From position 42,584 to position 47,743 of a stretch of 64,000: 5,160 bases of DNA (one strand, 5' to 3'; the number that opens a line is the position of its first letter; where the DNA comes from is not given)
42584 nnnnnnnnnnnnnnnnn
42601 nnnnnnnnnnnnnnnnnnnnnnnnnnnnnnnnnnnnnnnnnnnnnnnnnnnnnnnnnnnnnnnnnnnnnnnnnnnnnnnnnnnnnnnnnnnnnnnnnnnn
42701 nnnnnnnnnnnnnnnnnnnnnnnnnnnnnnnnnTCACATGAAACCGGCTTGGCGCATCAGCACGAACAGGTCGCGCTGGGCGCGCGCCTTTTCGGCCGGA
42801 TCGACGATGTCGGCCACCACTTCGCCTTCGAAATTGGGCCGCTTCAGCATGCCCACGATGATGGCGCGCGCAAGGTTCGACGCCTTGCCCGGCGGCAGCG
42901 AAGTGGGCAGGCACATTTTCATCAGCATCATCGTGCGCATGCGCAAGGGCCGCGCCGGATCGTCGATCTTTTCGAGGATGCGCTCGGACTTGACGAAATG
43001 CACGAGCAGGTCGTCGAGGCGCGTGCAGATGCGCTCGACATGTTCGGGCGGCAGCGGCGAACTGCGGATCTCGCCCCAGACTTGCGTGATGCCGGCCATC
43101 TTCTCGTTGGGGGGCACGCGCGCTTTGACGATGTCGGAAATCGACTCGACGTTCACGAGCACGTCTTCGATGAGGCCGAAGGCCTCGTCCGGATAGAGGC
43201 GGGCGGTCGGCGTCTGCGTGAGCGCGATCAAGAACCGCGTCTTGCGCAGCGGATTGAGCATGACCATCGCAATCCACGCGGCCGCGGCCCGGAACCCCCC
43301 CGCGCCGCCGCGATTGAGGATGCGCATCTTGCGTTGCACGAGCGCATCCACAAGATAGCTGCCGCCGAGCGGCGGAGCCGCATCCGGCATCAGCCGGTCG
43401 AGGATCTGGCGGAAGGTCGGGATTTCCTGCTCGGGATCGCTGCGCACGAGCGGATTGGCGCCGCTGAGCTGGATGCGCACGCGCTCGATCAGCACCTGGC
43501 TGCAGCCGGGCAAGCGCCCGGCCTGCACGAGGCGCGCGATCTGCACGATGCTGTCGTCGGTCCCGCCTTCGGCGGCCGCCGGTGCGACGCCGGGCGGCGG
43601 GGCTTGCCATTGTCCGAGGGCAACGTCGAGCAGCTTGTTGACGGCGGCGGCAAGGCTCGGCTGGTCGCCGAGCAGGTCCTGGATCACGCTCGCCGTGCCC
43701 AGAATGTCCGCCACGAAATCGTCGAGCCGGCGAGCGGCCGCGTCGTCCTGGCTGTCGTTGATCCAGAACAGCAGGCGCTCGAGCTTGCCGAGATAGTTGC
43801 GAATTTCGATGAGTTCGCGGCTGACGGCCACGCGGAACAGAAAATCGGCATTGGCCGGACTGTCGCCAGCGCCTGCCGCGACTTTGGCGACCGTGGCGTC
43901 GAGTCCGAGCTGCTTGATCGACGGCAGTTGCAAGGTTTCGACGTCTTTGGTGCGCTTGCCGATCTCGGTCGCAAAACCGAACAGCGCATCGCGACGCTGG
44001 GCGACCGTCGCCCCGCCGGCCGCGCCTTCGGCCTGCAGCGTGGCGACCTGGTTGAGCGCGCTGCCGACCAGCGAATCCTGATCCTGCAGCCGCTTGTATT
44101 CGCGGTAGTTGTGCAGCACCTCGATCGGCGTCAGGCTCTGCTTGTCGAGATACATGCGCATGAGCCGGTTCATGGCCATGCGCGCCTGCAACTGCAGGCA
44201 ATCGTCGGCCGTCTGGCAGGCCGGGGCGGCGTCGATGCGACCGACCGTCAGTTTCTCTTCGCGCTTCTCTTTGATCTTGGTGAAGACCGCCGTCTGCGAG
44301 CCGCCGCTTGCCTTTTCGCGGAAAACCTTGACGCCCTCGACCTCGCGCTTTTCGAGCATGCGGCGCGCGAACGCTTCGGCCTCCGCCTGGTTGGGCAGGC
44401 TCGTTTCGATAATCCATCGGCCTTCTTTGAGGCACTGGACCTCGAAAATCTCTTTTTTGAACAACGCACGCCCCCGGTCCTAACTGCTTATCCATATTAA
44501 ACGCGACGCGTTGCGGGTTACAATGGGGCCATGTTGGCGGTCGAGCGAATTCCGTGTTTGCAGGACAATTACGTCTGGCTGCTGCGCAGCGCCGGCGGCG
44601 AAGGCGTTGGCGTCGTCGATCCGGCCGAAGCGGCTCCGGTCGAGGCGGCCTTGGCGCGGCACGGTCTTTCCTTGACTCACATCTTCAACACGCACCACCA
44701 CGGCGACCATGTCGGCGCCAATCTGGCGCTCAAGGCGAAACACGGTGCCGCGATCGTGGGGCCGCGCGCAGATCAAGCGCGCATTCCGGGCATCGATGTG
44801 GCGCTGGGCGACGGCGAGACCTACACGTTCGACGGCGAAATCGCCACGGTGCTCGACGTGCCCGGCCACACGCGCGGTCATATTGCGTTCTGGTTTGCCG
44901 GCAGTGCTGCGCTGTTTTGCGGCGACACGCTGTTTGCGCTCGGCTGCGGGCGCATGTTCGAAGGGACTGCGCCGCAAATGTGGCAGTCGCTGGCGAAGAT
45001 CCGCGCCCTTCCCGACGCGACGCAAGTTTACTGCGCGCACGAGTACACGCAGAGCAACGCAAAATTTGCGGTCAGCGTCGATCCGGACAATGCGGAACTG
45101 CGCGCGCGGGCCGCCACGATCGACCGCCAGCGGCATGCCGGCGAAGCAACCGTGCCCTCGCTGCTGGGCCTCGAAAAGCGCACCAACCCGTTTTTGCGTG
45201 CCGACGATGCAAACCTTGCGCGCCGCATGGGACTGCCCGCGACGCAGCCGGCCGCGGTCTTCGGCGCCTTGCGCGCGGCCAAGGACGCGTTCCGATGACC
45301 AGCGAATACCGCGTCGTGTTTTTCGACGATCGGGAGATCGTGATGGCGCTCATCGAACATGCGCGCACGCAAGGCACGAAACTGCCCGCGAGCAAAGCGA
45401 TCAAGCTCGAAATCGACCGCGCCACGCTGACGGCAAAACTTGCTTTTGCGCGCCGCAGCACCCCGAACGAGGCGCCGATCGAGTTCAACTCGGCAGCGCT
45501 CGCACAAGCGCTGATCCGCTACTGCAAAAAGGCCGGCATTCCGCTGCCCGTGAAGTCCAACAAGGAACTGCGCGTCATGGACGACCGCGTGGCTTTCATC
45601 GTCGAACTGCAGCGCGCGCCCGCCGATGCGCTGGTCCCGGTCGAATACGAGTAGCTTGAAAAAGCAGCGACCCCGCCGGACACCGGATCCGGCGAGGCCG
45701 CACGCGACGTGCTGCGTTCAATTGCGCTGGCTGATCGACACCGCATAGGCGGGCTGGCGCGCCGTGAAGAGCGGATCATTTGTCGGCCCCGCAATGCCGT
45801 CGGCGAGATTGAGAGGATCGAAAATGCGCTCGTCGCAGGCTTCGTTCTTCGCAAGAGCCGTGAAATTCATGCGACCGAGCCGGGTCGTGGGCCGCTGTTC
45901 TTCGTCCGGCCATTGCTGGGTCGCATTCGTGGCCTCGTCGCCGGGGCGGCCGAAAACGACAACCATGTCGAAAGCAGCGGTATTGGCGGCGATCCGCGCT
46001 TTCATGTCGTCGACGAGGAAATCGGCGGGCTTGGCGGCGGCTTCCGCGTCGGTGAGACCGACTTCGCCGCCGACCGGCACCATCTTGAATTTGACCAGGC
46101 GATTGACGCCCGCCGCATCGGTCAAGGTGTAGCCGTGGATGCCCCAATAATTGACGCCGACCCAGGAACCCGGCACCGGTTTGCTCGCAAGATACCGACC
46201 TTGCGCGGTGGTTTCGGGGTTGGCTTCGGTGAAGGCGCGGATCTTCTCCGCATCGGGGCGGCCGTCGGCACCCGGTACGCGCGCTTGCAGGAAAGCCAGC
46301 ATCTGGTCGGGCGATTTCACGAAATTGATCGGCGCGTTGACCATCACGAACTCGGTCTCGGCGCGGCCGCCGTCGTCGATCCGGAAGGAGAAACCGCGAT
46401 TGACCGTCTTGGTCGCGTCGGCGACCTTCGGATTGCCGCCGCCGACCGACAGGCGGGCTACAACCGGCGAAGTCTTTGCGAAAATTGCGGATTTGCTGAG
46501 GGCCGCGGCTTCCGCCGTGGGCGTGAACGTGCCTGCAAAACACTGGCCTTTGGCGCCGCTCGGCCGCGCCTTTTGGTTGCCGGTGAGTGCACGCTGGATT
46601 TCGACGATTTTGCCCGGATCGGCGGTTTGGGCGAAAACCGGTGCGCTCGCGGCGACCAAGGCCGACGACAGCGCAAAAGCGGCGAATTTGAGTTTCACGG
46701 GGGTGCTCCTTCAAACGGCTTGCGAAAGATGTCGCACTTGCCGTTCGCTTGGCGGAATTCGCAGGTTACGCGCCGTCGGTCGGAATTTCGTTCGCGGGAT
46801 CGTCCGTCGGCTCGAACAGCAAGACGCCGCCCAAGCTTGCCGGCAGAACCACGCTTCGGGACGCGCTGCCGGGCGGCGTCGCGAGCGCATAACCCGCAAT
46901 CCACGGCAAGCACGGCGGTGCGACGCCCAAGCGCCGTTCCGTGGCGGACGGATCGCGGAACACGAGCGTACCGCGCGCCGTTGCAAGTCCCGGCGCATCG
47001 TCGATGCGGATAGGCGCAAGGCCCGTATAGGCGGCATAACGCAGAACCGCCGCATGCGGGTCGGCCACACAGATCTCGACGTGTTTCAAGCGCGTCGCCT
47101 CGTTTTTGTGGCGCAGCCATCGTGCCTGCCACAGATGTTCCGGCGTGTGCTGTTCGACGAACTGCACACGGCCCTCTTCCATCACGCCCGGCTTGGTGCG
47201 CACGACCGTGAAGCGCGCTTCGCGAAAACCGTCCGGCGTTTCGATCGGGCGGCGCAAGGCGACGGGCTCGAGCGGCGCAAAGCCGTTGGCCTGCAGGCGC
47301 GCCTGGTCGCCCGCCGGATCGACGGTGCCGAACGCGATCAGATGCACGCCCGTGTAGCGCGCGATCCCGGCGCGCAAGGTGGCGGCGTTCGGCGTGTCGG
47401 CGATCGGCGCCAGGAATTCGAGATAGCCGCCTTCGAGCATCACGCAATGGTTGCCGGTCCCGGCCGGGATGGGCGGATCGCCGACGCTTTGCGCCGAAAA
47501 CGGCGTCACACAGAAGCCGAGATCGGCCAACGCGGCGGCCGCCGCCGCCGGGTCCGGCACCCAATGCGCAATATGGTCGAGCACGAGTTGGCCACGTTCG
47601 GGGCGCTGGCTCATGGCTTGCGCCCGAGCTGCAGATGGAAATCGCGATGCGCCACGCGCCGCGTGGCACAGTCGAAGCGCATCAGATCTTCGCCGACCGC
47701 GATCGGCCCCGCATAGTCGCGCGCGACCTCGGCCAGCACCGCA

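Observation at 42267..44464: Uncharacterised 576-aa protein translationally coupled (GTGA overlap) to an MmcB-like PD-(D/E)xK protein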

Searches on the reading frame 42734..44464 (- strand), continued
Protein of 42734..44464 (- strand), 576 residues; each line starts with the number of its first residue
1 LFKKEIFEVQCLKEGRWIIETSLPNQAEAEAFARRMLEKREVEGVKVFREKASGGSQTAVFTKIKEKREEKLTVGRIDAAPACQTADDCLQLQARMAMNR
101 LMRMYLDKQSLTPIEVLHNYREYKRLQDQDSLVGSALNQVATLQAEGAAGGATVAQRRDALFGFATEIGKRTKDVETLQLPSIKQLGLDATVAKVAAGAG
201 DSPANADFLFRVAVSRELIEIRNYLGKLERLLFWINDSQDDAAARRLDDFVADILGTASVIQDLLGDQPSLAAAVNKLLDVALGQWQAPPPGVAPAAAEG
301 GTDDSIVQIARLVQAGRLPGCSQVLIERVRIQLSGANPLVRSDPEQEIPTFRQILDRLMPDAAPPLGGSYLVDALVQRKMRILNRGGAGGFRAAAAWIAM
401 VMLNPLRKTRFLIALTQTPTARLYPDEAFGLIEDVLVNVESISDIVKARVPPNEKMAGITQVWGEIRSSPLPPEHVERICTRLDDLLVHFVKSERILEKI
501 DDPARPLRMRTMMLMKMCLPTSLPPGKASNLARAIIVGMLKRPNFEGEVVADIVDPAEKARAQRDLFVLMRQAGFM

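Call 66: fold_search(model_id=the predicted structure, library=viral)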
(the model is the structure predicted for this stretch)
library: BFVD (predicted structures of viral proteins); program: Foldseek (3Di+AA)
matches with E <= 10: 619; with E <= 0.001: 0
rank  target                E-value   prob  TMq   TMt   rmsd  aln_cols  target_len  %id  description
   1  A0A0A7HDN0            3.3e-02  1.00  0.10  0.31   2.2        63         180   17  Uncharacterized protein [Escherichia phage vB_EcoM_VR26]
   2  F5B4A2                8.1e-02  1.00  0.10  0.56   2.7        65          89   20  (no name in the UniProt tables at hand)
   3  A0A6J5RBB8            9.9e-02  1.00  0.10  0.79   2.0        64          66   22  Uncharacterized protein [uncultured Caudovirales phage]
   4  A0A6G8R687            1.3e-01  1.00  0.09  0.53  11.2        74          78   16  Uncharacterized protein [Synechococcus phage S-N03]
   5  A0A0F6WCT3            1.4e-01  1.00  0.10  0.70   3.0        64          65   17  Uncharacterized protein [Sinorhizobium phage phiN3]
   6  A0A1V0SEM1            1.8e-01  0.28  0.15  0.15  21.9       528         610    9  RING finger domain protein [Hokovirus HKV1]
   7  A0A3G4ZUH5            1.9e-01  0.12  0.10  0.14  18.7       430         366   11  Uncharacterized protein [Edafosvirus sp.]
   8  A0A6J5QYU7            2.0e-01  1.00  0.09  0.55   2.6        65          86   15  Uncharacterized protein [uncultured Caudovirales phage]
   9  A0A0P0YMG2            2.0e-01  1.00  0.10  0.63   3.4        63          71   16  (no name in the UniProt tables at hand)
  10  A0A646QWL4            2.5e-01  1.00  0.10  0.66   2.2        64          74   12  (no name in the UniProt tables at hand)
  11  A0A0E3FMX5            2.5e-01  1.00  0.09  0.77   2.4        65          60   15  Uncharacterized protein [Synechococcus phage ACG-2014f]
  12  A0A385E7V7            3.0e-01  0.99  0.10  0.39   9.1       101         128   10  Uncharacterized protein [Bacillus phage Hobo]
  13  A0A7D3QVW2            3.0e-01  0.13  0.13  0.11  23.5       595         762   10  Ubiquitin conjugation factor E4 with U-box domain [Fadolivirus FV1/VV64]
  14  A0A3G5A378            3.1e-01  0.12  0.13  0.12  24.1       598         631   10  Uncharacterized protein [Harvfovirus sp.]
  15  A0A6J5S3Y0            3.3e-01  1.00  0.09  0.78   2.8        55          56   22  Uncharacterized protein [uncultured Caudovirales phage]
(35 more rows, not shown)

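Call 70: search_protein_families(library=pfam, proteins=[L005:8201-8863:+, L023:4508-5803:-], max_evalue=0.01)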
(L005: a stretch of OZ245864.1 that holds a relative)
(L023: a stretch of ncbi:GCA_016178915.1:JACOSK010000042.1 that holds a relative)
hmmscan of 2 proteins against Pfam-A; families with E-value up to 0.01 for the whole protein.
L005:8201-8863:+ (220 aa): 0 families

L023:4508-5803:- (431 aa): 0 families

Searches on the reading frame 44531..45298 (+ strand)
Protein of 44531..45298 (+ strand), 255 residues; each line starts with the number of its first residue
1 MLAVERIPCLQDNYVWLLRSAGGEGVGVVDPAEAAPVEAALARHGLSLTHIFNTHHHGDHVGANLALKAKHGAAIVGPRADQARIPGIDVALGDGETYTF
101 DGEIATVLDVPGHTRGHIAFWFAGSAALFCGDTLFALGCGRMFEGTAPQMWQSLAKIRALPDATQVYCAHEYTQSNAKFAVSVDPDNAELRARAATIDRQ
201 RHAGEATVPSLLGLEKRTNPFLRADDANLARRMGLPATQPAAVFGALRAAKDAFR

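Call 5: search_protein_families(library=pfam, proteins=[window:44531-45298:+], max_evalue=0.01)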
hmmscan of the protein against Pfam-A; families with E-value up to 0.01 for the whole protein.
window:44531-45298:+ (255 aa): 2 families
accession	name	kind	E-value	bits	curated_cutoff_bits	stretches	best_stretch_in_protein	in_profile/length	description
PF16123.11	HAGH_C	-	1.2e-26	93.3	25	1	171-254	1-83/83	Hydroxyacylglutathione hydrolase C-terminus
PF00753.33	Lactamase_B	-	2.1e-20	73.9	22.7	1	14-170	7-196/196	Metallo-beta-lactamase superfamily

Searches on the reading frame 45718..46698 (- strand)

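Call 70: search_protein_families(library=pfam, proteins=[window:45718-46698:-], max_evalue=0.01)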
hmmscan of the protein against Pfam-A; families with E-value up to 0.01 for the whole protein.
window:45718-46698:- (326 aa): 1 family
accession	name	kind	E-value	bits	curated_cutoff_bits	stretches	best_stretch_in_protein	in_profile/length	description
PF00199.24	Catalase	-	1.8e-23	83.7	25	1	48-320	48-333/383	Catalase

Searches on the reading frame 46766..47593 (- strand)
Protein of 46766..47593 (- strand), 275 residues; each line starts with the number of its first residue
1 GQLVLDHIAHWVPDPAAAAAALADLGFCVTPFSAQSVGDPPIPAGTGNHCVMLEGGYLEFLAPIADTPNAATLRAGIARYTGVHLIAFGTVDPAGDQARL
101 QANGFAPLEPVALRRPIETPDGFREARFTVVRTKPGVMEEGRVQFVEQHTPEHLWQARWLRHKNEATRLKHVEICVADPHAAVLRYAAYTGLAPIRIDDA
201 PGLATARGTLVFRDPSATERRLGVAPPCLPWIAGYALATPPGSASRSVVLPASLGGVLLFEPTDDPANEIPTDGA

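Call 70: search_protein_families(library=pfam, proteins=[window:46766-47593:-], max_evalue=0.01)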
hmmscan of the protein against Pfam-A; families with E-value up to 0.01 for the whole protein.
window:46766-47593:- (275 aa): 2 families
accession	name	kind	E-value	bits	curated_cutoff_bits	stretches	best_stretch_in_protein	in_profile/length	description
PF13468.12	Glyoxalase_3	-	5.7e-28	98.6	25.1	1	5-189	1-175/176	Glyoxalase-like domain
PF13669.12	Glyoxalase_4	-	1.8e-08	35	27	1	6-109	1-95/109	Glyoxalase/Bleomycin resistance protein/Dioxygenase superfamily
